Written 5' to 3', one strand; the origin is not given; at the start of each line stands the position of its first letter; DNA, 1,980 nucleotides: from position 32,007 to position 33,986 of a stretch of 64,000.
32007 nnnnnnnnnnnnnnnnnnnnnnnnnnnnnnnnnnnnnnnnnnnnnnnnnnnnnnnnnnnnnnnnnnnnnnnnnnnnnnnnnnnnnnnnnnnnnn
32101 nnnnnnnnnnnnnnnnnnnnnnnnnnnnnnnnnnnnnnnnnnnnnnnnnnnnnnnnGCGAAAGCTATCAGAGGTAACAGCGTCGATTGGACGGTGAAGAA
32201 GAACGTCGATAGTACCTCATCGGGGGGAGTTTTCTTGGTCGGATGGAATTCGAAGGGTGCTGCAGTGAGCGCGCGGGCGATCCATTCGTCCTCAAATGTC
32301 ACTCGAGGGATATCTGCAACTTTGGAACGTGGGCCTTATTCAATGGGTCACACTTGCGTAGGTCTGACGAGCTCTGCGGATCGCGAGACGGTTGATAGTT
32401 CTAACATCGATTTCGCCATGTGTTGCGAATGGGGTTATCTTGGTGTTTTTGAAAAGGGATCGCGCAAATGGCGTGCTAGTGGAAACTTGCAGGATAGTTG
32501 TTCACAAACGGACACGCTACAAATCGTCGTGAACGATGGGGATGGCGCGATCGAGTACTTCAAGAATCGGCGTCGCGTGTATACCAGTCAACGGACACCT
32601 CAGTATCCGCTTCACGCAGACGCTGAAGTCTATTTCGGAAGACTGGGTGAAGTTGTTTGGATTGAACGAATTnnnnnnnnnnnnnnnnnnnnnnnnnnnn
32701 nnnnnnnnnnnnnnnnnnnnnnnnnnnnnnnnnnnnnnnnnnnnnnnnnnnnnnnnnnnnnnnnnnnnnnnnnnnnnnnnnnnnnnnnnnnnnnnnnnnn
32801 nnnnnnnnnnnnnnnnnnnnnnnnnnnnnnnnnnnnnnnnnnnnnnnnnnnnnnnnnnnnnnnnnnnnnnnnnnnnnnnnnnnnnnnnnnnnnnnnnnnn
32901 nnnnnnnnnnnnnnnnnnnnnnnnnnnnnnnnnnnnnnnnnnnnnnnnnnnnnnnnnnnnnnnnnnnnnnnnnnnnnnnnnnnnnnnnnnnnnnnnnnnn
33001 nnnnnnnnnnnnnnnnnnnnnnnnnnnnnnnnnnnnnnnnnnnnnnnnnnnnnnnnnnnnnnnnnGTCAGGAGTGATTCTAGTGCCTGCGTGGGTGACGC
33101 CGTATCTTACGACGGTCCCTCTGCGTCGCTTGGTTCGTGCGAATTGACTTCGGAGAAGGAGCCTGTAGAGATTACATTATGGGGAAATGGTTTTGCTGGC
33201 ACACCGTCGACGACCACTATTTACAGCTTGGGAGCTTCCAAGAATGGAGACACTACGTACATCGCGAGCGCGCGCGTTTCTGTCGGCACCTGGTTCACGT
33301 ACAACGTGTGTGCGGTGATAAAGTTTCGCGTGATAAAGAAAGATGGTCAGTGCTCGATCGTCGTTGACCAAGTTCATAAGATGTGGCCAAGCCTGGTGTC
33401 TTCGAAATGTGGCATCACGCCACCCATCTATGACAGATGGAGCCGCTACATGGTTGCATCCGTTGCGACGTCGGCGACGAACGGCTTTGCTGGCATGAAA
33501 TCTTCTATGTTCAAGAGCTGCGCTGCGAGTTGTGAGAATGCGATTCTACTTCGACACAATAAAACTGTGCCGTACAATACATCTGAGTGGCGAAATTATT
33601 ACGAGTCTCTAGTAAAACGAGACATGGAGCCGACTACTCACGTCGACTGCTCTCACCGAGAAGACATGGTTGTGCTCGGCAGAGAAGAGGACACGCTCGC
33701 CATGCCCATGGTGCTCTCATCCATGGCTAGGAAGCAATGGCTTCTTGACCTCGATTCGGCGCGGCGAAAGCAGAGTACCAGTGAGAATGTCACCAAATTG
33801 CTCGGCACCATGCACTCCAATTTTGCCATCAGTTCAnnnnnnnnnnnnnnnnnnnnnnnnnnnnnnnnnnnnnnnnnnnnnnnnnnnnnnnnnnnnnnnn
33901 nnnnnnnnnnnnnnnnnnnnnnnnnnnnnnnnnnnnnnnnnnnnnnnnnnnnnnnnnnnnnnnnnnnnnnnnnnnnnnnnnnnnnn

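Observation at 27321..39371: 12-kb intronless ORF for a 4016-aa secreted, membrane-anchored mosaic protein of unknown family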

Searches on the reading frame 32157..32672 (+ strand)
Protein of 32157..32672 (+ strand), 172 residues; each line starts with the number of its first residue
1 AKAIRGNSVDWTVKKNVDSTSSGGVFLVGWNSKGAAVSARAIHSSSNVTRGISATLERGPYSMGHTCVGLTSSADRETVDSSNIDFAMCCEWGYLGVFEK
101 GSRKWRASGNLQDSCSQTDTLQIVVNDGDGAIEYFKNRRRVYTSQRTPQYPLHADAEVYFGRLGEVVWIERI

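Call 93: search_protein_families(library=pfam, proteins=[window:32157-32672:+], max_evalue=10)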
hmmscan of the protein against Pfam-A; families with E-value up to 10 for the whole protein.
window:32157-32672:+ (172 aa): 1 family
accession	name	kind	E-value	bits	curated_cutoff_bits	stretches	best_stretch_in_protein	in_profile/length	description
PF14783.12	BBS2_Mid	-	0.054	14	27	1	83-112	50-79/108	Ciliary BBSome complex subunit 2, middle region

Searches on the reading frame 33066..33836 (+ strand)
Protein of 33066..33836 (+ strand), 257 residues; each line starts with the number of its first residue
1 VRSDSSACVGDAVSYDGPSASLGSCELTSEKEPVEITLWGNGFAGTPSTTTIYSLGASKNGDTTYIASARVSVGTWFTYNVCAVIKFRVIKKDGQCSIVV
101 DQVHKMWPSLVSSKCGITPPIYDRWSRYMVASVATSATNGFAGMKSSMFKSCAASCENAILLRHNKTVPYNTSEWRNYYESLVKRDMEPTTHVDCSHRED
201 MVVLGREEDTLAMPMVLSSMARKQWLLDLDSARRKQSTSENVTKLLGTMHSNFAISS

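Call 93: search_protein_families(library=pfam, proteins=[window:33066-33836:+], max_evalue=10)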
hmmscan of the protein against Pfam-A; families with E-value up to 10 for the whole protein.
window:33066-33836:+ (257 aa): 1 family
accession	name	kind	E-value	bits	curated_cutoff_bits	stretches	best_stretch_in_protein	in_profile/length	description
PF00221.24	Lyase_aromatic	-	0.13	11.4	27.3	1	110-160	71-121/466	Aromatic amino acid lyase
